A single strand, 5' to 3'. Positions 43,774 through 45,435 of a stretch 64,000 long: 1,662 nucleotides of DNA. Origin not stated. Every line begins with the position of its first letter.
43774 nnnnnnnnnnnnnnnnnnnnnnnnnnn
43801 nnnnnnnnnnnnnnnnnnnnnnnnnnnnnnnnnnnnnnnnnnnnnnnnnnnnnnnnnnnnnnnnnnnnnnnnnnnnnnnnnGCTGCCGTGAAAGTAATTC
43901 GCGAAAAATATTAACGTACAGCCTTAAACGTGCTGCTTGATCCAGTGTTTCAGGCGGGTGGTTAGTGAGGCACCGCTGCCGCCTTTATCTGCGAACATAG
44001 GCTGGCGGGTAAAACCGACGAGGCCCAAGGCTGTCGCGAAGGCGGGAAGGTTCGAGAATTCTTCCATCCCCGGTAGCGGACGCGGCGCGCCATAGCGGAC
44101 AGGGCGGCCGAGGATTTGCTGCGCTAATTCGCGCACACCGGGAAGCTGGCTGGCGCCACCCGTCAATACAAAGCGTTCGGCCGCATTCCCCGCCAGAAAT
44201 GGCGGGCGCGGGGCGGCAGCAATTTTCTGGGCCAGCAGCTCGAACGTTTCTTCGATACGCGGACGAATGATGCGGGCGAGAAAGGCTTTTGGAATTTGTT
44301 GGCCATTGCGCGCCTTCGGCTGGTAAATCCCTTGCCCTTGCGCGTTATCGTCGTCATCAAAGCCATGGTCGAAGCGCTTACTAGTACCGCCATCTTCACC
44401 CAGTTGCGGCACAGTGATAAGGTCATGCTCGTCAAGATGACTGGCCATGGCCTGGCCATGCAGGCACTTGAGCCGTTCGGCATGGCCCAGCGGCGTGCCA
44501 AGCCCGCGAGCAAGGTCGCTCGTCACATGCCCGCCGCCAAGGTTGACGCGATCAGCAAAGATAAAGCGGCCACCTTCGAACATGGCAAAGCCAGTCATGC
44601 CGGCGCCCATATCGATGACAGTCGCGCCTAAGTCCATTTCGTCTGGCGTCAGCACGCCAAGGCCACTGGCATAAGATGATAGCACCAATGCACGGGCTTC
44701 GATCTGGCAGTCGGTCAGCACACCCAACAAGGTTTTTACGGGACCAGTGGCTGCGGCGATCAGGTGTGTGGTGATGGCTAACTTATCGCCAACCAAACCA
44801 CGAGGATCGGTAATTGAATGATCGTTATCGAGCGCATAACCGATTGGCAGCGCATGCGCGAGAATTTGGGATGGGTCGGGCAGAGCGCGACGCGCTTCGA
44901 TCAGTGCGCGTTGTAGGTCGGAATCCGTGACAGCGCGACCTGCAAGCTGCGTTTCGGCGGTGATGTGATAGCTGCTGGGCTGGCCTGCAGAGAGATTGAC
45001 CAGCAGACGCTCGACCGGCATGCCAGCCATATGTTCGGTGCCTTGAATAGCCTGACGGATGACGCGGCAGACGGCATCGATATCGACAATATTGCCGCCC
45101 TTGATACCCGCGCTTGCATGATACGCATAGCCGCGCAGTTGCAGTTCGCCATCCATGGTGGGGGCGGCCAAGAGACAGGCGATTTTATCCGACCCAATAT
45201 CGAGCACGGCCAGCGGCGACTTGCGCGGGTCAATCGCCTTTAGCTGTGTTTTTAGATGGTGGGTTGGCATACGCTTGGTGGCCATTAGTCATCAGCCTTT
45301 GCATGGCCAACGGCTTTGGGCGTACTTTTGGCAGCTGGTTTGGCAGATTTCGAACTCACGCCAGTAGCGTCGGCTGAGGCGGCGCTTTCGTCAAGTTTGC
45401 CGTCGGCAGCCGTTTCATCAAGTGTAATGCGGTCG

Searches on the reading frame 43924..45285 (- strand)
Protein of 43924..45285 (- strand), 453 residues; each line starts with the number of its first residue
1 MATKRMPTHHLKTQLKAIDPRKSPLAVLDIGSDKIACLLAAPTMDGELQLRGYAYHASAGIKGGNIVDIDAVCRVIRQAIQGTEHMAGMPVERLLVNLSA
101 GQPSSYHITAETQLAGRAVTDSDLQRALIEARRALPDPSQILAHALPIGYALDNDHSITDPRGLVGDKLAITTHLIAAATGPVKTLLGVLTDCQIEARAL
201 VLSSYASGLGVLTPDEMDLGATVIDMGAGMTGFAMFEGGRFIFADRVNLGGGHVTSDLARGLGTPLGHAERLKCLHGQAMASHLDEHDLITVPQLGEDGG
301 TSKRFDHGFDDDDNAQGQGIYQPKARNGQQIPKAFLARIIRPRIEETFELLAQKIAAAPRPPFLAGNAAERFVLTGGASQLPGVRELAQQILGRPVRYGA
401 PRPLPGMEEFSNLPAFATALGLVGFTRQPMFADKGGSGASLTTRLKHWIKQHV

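Call 12: find_related_loci(query=window:43924-45285:-, collection=genome_contigs, flank=8000)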
Query window:43924-45285:- (453 aa) in genome_contigs; peptide patterns used: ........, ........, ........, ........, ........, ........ (x = any residue, [..] = any of these).
134 stretches matched a pattern, but none encodes a relative of the query by tblastn (E <= 1e-3).

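Call 16: find_homologous_proteins(query=window:43924-45285:-, max_evalue=1e-30)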
Query window:43924-45285:- (453 aa): 1072 proteins with E <= 1e-30 among 8000 candidates; the best 120 are listed.
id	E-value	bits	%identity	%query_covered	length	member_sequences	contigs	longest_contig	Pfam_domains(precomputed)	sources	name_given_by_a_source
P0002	0.0e+0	1011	100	100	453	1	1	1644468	PF02491.26,PF14450.13,PF11104.15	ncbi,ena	-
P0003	6.6e-216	735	76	97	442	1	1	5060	PF02491.26,PF14450.13,PF11104.15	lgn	-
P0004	2.0e-213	727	75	97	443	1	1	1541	PF02491.26,PF14450.13,PF11104.15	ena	-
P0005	5.4e-207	706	75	98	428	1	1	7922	PF02491.26,PF14450.13,PF11104.15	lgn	-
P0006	5.2e-206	703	74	97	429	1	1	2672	PF02491.26,PF06723.20,PF14450.13,PF11104.15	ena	-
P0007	8.1e-204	696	75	97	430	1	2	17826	PF02491.26,PF14450.13,PF11104.15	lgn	-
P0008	8.8e-138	478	55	97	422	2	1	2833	PF02491.26,PF06723.20,PF14450.13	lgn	-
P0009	1.9e-137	477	54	99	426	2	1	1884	PF02491.26,PF06723.20,PF14450.13,PF11104.15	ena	-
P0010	5.7e-137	475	55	96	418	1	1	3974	PF02491.26,PF06723.20,PF14450.13,PF11104.15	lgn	-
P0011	8.0e-136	471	55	97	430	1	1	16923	PF02491.26,PF06723.20,PF14450.13,PF11104.15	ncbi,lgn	ncbi:MAG: cell division protein FtsA [Bdellovibrionales bacterium]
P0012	5.1e-131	456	54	96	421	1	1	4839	PF02491.26,PF06723.20,PF14450.13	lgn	-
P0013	1.6e-95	339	43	94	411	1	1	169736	PF02491.26,PF06723.20,PF14450.13,PF11104.15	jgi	jgi:cell division protein FtsA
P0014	2.0e-93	332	42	95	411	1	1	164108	PF02491.26,PF06723.20,PF14450.13,PF11104.15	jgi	jgi:cell division protein FtsA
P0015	2.8e-93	331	42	96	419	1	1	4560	PF02491.26,PF06723.20,PF14450.13,PF11104.15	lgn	-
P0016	1.7e-91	325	40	96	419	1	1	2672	PF02491.26,PF06723.20,PF14450.13,PF11104.15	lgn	-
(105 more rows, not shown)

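Call 18: find_encoding_contigs(protein=P0007, flank=10000, max_places=3)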
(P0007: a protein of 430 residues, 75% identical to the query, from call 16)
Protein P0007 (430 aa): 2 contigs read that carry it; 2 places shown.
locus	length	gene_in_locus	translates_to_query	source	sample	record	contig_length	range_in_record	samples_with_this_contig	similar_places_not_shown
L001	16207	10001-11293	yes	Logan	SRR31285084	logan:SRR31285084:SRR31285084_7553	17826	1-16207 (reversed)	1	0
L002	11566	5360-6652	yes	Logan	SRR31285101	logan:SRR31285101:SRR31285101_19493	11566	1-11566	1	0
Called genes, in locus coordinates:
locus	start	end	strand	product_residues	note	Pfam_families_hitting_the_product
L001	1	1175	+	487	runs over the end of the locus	PF01225:Mur_ligase (weak), PF08245:Mur_ligase_M, PF02875:Mur_ligase_C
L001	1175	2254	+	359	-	PF00953:Glycos_transf_4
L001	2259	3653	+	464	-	PF21799:MurD-like_N, PF08245:Mur_ligase_M, PF02875:Mur_ligase_C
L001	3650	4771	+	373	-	PF01098:FTSW_RODA_SPOVE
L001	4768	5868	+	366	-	PF03033:Glyco_transf_28, PF13439:Glyco_transf_4 (faint), PF13579:Glyco_trans_4_4, PF04101:Glyco_tran_28_C, PF06722:EryCIII-like_C (weak)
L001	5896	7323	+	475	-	PF01225:Mur_ligase, PF08245:Mur_ligase_M, PF02875:Mur_ligase_C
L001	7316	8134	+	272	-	PF00459:Inositol_P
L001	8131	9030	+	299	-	PF01565:FAD_binding_4, PF02873:MurB_C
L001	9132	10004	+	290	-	PF08478:POTRA_1, PF03799:FtsQ_DivIB_C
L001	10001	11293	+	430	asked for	PF11104:PilM_2 (faint), PF02491:SHS2_FTSA, PF14450:FtsA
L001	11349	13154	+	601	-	-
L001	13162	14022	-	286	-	-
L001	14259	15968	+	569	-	PF00091:Tubulin, PF12327:FtsZ_C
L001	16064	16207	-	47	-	?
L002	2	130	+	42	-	?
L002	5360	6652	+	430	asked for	PF11104:PilM_2 (faint), PF02491:SHS2_FTSA, PF14450:FtsA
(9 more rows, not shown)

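Call 19: find_encoding_contigs(protein=P0005, flank=10000, max_places=3)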
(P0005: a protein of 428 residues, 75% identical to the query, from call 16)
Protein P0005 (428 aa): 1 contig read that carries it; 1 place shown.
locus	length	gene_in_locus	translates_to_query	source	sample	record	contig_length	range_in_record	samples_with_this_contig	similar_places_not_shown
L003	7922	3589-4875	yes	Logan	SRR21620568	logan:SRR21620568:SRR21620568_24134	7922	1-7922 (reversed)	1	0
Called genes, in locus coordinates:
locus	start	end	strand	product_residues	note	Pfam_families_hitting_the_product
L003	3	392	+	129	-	?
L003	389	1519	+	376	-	PF01098:FTSW_RODA_SPOVE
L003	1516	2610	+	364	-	PF03033:Glyco_transf_28, PF13439:Glyco_transf_4 (weak), PF13579:Glyco_trans_4_4 (weak), PF04101:Glyco_tran_28_C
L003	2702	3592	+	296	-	PF08478:POTRA_1, PF03799:FtsQ_DivIB_C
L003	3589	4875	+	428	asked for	PF11104:PilM_2 (faint), PF02491:SHS2_FTSA, PF14450:FtsA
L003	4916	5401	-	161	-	-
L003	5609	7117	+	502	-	-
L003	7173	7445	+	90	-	-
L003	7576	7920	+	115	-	?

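Call 20: find_encoding_contigs(protein=P0003, flank=10000, max_places=3)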
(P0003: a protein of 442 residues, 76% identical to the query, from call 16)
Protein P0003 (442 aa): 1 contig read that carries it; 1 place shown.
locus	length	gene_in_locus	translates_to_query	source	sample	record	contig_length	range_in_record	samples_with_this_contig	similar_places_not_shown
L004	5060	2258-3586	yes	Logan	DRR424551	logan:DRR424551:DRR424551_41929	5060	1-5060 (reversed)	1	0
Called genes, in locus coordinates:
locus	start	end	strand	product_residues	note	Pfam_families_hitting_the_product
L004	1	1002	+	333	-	?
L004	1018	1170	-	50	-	-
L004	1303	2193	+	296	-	PF08478:POTRA_1, PF03799:FtsQ_DivIB_C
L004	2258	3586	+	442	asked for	PF11104:PilM_2 (faint), PF02491:SHS2_FTSA, PF14450:FtsA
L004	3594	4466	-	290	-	-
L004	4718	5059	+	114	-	?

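Call 31: find_encoding_contigs(protein=P0011, flank=10000, max_places=3)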
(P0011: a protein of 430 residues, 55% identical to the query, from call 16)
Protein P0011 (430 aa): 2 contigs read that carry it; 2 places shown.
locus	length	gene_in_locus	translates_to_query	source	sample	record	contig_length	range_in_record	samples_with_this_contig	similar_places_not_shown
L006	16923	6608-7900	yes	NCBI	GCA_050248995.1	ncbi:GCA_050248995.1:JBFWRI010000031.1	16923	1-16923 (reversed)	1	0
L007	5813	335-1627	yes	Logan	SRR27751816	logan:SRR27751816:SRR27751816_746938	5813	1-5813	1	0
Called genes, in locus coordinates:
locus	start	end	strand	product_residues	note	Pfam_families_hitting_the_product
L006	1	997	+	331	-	PF00905:Transpeptidase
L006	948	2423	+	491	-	PF08245:Mur_ligase_M, PF02875:Mur_ligase_C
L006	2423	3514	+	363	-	PF00953:Glycos_transf_4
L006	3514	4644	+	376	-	PF01098:FTSW_RODA_SPOVE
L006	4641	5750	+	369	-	PF03033:Glyco_transf_28, PF04101:Glyco_tran_28_C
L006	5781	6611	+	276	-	PF08478:POTRA_1, PF03799:FtsQ_DivIB_C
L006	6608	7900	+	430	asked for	PF06723:MreB_Mbl (faint), PF11104:PilM_2 (faint), PF02491:SHS2_FTSA, PF14450:FtsA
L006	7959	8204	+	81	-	PF00550:PP-binding (weak)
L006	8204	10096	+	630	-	PF21211:FkbH_N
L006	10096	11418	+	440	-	PF01575:MaoC_dehydratas, PF00106:adh_short (weak)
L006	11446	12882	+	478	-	PF03062:MBOAT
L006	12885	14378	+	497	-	-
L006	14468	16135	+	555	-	PF00091:Tubulin, PF12327:FtsZ_C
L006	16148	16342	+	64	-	-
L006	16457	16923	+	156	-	?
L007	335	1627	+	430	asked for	PF06723:MreB_Mbl (faint), PF11104:PilM_2 (faint), PF02491:SHS2_FTSA, PF14450:FtsA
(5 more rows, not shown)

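Call 32: find_encoding_contigs(protein=P0012, flank=10000, max_places=3)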
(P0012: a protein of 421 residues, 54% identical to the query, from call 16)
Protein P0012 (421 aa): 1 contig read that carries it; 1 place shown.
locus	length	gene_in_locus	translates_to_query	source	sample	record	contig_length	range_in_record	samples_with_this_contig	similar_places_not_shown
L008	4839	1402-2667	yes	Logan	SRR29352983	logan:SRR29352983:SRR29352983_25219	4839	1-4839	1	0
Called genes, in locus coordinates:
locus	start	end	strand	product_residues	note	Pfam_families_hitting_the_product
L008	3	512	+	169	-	?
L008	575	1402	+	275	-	PF08478:POTRA_1, PF03799:FtsQ_DivIB_C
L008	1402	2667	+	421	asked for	PF02491:SHS2_FTSA, PF06723:MreB_Mbl (weak), PF14450:FtsA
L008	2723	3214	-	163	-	-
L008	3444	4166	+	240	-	-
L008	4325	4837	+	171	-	?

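Call 77: search_protein_families(library=padloc, proteins=[L001:13162-14022:-, L003:4916-5401:-, L004:3594-4466:-], max_evalue=0.01)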
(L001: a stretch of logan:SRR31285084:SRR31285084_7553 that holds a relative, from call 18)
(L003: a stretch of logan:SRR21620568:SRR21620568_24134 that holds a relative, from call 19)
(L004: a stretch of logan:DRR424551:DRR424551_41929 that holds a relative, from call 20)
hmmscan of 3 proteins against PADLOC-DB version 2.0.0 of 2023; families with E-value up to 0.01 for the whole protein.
L001:13162-14022:- (286 aa): 0 families

L003:4916-5401:- (161 aa): 0 families

L004:3594-4466:- (290 aa): 0 families

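Call 81: find_encoding_contigs(protein=P0010, flank=10000, max_places=3)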
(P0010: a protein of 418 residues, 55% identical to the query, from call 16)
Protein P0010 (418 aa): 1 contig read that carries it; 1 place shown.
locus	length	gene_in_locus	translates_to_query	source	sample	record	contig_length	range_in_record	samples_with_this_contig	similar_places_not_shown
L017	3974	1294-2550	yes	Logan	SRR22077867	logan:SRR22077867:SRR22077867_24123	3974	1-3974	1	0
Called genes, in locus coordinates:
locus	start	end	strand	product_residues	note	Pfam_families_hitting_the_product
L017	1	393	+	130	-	?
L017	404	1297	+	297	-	PF08478:POTRA_1, PF03799:FtsQ_DivIB_C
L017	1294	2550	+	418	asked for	PF11104:PilM_2 (faint), PF02491:SHS2_FTSA, PF06723:MreB_Mbl, PF14450:FtsA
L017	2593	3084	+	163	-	-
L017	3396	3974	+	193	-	?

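Call 107: find_encoding_contigs(protein=P0006, flank=5000, max_places=2)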
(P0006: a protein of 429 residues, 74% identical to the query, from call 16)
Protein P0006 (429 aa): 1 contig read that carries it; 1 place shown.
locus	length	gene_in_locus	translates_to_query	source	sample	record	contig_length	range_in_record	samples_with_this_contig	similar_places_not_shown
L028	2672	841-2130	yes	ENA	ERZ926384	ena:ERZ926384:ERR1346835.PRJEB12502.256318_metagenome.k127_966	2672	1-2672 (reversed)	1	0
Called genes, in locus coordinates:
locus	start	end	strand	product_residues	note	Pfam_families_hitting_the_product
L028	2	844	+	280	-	?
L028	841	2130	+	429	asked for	PF11104:PilM_2 (faint), PF06723:MreB_Mbl (faint), PF02491:SHS2_FTSA, PF14450:FtsA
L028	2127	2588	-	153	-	-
